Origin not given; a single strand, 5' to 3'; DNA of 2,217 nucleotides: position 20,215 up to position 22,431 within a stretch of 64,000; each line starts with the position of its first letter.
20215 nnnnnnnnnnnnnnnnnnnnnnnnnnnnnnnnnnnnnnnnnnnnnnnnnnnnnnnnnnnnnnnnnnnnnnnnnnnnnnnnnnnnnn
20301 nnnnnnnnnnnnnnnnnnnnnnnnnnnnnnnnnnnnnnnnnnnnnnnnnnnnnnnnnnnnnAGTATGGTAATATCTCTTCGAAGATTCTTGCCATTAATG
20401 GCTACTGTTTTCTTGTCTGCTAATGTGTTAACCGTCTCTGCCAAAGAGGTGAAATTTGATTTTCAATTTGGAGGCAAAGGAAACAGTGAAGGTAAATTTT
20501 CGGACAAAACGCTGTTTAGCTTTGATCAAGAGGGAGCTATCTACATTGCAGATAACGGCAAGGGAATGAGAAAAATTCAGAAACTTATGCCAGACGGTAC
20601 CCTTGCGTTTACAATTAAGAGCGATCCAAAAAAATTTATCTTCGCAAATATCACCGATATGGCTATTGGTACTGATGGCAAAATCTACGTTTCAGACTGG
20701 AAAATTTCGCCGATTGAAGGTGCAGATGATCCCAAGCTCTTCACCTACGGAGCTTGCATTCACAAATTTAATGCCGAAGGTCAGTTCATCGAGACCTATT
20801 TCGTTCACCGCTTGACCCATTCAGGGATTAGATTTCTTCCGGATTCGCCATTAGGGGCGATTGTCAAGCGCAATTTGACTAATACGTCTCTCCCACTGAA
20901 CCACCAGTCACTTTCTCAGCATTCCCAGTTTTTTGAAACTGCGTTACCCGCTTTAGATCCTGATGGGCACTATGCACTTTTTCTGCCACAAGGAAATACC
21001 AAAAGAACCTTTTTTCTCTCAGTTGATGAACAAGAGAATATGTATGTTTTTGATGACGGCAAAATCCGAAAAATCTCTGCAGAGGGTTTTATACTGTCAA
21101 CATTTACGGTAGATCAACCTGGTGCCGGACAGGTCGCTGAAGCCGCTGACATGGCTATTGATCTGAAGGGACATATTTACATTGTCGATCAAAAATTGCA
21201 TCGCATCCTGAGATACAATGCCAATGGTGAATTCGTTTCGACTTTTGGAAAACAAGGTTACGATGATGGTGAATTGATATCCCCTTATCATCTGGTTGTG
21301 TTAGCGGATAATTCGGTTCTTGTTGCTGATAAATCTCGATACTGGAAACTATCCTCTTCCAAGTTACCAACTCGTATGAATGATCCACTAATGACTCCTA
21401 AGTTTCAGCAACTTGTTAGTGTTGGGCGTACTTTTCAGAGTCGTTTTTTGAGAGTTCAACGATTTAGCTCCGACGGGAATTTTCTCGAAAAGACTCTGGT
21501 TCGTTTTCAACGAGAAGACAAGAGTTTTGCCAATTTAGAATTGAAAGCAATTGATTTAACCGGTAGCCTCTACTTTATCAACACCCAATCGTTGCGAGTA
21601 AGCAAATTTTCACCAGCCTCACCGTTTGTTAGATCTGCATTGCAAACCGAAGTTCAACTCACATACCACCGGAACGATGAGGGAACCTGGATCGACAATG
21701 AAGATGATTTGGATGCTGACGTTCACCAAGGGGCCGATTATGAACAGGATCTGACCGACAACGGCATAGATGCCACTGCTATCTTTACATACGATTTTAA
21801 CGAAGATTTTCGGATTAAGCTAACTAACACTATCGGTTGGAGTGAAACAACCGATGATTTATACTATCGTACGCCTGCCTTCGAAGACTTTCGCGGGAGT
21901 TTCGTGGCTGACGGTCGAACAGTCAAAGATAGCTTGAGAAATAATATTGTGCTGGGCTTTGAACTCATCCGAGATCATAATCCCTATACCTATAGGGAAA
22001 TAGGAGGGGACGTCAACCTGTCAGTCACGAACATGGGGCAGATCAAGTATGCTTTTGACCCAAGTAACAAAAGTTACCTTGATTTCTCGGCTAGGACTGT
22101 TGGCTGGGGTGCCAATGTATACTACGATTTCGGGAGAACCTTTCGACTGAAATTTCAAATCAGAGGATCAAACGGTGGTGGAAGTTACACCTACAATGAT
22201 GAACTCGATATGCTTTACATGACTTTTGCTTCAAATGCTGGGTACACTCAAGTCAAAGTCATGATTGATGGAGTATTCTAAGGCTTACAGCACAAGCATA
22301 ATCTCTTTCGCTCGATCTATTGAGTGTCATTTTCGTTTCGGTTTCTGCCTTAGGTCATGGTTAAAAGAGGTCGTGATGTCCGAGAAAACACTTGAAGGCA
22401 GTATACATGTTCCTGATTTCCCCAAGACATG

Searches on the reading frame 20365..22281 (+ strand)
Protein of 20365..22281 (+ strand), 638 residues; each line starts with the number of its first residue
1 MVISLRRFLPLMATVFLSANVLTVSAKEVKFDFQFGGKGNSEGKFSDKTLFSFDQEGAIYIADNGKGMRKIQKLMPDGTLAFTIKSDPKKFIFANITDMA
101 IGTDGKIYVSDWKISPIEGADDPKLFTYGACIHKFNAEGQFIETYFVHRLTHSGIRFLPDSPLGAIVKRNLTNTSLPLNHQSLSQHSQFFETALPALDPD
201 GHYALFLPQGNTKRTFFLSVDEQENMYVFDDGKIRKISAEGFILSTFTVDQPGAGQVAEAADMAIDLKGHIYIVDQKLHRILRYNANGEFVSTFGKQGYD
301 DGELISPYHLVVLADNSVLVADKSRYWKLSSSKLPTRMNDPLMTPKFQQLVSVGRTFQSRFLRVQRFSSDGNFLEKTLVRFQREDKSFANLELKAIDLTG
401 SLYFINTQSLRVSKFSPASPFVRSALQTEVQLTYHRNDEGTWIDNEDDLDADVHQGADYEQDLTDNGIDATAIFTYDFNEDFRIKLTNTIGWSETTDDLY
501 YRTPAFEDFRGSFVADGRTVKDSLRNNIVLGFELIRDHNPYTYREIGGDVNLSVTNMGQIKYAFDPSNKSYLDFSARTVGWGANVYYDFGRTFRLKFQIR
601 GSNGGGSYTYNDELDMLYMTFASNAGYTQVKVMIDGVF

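Call 94: search_protein_families(library=pfam, proteins=[window:20365-22281:+], max_evalue=0.001)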
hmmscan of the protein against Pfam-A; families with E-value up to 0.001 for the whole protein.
window:20365-22281:+ (638 aa): 2 families
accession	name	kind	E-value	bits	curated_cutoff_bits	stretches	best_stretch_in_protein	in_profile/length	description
PF01436.27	NHL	-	5.2e-06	26.7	20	0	93-112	1-20/28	NHL repeat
PF25021.1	TEN_NHL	-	5.6e-05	22.7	27.1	0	222-285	40-100/357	Teneurin NHL domain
